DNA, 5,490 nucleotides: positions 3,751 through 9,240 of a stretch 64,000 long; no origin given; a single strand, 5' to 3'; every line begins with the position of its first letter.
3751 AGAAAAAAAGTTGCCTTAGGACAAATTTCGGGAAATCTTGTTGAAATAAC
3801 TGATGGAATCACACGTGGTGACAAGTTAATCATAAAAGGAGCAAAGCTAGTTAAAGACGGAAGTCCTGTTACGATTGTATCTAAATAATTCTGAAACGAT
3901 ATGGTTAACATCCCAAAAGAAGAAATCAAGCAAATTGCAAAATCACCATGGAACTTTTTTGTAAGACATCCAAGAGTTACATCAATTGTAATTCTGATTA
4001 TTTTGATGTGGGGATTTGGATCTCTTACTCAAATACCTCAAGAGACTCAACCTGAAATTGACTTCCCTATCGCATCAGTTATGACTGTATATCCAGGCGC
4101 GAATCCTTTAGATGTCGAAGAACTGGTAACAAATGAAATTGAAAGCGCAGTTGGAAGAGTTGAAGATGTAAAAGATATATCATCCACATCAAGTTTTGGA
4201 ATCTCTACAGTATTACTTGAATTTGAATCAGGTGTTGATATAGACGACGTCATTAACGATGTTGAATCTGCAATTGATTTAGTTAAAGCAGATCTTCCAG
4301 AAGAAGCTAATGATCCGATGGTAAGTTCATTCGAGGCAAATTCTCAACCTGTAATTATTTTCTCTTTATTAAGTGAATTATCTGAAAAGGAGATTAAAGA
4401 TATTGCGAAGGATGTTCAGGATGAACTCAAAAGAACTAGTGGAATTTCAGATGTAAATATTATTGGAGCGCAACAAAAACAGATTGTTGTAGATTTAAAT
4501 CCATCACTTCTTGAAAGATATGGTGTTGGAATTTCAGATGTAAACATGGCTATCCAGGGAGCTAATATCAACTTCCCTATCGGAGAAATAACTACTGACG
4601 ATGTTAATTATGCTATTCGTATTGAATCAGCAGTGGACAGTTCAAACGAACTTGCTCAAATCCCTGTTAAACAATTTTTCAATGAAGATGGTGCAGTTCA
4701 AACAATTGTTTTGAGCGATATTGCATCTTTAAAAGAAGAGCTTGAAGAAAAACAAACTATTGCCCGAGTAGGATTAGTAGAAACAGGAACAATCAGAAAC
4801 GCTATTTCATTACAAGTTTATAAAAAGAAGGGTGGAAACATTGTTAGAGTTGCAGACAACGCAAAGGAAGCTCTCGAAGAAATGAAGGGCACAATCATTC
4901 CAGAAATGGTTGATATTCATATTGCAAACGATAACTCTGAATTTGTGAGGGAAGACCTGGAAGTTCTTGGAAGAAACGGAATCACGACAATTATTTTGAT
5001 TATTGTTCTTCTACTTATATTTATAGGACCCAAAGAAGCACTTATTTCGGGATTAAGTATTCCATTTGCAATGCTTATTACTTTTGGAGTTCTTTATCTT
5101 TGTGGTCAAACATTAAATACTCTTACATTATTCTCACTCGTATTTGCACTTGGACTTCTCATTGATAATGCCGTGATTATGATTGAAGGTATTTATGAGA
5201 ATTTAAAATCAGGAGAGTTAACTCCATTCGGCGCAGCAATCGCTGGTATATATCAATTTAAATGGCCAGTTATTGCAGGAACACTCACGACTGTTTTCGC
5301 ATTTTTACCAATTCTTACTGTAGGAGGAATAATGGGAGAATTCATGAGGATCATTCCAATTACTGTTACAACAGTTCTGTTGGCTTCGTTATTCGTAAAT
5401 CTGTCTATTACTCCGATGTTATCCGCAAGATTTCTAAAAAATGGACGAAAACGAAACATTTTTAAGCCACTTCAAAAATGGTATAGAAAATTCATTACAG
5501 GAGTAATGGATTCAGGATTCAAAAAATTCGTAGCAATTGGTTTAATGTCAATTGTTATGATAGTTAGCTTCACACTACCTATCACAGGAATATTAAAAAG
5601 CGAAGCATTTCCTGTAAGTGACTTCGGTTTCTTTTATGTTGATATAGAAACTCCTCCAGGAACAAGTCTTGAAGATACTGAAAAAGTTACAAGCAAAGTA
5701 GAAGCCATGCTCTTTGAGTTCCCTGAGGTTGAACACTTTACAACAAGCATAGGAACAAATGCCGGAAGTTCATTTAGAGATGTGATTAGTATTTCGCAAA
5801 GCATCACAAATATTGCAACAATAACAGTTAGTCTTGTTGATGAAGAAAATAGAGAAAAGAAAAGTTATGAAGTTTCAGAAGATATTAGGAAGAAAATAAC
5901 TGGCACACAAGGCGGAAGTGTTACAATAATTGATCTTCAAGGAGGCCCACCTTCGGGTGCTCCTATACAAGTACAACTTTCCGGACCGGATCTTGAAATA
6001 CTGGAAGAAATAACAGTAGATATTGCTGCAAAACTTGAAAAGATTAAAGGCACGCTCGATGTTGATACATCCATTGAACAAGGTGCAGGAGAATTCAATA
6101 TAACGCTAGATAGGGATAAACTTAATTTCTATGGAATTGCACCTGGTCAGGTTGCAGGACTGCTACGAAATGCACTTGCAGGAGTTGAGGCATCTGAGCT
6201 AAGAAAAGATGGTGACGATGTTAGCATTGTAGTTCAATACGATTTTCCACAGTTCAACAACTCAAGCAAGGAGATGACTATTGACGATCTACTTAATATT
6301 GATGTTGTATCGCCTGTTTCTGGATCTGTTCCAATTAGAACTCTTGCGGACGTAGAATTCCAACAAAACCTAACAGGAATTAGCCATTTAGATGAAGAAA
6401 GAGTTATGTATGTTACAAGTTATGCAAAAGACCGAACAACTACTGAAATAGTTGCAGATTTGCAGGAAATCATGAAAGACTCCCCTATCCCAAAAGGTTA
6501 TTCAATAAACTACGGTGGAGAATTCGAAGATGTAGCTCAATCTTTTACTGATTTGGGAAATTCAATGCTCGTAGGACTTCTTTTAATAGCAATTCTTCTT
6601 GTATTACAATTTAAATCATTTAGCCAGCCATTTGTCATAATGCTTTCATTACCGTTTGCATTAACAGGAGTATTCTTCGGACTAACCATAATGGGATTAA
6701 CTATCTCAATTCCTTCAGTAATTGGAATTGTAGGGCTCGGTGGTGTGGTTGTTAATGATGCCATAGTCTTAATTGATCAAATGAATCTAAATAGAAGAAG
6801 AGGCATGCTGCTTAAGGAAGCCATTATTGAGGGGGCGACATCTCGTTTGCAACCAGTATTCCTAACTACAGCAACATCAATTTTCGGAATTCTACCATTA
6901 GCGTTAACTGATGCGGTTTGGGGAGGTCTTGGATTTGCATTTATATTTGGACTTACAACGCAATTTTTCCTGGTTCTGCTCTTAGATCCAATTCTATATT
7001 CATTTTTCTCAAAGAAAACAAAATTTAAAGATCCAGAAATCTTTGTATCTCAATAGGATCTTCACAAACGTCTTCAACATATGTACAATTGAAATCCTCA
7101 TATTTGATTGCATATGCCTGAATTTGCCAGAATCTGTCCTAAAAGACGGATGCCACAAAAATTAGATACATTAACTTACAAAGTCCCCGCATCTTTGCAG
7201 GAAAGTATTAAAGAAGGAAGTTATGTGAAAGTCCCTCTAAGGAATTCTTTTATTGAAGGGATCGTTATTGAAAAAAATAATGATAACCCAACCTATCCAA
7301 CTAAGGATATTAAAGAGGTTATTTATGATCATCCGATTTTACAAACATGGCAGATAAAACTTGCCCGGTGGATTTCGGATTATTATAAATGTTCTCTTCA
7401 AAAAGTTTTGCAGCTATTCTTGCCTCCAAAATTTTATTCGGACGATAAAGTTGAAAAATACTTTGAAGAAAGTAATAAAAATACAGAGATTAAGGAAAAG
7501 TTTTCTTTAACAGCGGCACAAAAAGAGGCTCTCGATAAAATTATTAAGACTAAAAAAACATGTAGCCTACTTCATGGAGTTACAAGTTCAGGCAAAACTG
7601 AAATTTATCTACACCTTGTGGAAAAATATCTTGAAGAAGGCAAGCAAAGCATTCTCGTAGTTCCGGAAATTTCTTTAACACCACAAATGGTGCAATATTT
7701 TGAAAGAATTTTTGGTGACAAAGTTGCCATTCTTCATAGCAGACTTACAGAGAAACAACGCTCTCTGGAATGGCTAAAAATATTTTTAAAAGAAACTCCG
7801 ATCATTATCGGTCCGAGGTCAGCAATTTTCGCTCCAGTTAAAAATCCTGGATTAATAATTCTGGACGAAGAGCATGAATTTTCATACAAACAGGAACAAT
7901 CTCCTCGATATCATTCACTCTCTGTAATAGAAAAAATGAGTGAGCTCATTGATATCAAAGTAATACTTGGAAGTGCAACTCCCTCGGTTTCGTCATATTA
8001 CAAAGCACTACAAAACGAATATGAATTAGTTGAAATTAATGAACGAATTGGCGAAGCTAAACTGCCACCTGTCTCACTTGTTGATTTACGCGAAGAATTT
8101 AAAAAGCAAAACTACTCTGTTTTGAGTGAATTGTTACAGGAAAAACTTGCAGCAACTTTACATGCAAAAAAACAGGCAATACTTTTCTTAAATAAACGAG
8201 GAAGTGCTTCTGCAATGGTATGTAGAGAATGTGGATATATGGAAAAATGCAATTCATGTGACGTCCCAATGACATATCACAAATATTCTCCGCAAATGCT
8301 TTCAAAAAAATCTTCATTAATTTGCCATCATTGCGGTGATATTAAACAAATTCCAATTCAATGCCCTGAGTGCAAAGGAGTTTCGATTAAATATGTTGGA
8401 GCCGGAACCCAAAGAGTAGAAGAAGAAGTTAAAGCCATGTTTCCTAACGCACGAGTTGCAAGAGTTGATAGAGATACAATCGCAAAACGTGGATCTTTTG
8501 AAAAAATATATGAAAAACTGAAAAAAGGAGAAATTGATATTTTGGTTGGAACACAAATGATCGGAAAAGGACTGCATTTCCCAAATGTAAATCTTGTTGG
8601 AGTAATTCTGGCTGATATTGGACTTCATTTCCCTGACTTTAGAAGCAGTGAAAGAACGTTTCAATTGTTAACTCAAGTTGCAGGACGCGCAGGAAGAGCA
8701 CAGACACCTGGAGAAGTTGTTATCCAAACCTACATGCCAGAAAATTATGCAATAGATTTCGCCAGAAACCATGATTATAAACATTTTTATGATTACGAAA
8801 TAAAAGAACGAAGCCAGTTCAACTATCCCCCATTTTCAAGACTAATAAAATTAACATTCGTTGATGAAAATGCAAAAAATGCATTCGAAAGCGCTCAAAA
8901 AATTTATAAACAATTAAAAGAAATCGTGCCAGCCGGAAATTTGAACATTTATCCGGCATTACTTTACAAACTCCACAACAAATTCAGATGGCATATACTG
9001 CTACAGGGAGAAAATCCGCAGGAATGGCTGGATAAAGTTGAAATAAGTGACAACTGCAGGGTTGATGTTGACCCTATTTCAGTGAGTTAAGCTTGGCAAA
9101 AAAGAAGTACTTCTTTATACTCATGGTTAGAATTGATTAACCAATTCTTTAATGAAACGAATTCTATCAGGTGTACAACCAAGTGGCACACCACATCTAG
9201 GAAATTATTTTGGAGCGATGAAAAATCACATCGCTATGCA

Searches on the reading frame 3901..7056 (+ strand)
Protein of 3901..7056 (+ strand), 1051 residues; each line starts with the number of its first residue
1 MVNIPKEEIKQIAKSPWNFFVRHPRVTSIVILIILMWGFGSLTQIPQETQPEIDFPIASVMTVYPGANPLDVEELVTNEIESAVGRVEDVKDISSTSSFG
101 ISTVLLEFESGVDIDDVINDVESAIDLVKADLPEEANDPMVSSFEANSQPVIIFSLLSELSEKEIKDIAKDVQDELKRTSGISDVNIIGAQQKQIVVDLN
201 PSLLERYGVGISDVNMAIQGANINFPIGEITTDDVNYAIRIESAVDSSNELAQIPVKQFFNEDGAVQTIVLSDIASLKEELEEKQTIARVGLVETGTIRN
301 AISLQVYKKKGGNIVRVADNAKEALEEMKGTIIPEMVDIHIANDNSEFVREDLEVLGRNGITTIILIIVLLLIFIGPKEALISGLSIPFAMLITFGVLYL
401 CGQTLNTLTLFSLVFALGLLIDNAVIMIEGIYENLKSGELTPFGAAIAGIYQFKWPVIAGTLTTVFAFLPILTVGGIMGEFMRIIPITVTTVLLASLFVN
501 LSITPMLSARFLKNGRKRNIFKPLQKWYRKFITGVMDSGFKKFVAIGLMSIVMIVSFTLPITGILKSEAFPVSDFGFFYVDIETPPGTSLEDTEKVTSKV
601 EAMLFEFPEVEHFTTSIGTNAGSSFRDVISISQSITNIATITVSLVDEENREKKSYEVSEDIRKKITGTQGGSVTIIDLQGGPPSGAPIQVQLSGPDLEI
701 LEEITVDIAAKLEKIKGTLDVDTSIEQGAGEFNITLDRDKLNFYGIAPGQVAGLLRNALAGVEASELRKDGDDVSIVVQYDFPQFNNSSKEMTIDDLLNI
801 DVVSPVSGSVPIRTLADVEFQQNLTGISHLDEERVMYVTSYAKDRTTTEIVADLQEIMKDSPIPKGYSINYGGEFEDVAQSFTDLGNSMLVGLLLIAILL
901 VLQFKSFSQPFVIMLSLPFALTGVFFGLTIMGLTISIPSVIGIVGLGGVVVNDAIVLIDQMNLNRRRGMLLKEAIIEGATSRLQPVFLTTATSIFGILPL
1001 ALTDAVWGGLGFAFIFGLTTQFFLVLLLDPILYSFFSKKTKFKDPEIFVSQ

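Call 10: search_protein_families(library=pfam, proteins=[window:3901-7056:+], max_evalue=0.001)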
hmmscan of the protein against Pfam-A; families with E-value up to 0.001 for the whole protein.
window:3901-7056:+ (1051 aa): 3 families
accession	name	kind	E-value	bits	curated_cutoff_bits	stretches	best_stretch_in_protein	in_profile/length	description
PF00873.25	ACR_tran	-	2e-194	648.7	28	1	18-1036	3-1020/1021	AcrB/AcrD/AcrF family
PF03176.21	MMPL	-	2.7e-09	36.9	20.5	1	842-1040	98-306/333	MMPL family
PF02355.23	SecD_SecF_C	-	4.8e-05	23.3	20.5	0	888-1020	36-170/189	Protein export membrane protein SecD/SecF, C-terminal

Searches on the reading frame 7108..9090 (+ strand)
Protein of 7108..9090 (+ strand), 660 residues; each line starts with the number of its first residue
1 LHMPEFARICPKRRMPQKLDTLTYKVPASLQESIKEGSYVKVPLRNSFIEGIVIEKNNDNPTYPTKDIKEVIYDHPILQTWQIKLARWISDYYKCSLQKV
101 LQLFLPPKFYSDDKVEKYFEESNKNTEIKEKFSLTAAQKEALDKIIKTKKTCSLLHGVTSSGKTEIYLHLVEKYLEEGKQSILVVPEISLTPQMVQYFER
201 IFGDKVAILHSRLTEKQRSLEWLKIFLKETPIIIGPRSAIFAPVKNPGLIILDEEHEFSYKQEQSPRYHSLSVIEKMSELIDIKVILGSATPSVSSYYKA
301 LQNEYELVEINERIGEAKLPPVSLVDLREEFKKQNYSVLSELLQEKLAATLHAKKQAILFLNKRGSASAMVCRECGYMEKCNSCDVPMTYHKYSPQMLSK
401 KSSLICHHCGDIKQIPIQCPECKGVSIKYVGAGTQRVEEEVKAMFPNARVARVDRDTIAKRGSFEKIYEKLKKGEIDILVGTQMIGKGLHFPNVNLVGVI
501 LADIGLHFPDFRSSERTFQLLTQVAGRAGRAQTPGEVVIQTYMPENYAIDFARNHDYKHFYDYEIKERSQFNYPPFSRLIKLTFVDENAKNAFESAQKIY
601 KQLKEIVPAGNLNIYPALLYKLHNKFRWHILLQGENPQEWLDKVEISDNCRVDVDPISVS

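Call 10: search_protein_families(library=pfam, proteins=[window:7108-9090:+], max_evalue=0.001)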
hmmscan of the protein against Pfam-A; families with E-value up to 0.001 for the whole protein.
window:7108-9090:+ (660 aa): 7 families
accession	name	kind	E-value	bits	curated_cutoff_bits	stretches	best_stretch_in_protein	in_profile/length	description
PF17764.6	PriA_3primeBD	-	1e-20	73.8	22.7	1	20-106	10-96/96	3'DNA-binding domain (3'BD)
PF00270.35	DEAD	-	7.3e-20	71.8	26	1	135-295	1-162/167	DEAD/DEAH box helicase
PF04851.21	ResIII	-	1.9e-15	57.6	22.5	1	132-293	2-163/164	Type III restriction enzyme, res subunit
PF00271.37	Helicase_C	-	1.4e-11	45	23.5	1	447-531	39-109/110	Helicase conserved C-terminal domain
PF18074.6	PriA_C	-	1.5e-10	42.2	26.9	1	575-640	1-69/95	Primosomal protein N C-terminal domain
PF18319.7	Zn_ribbon_PriA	-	2.5e-07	31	26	1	381-397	1-17/27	PriA DNA helicase Cys-rich region (CRR) domain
PF22590.2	Cas3-like_C_2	-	0.00077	20.2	27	0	438-531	27-104/106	CRISPR-associated nuclease/helicase Cas3, C-terminal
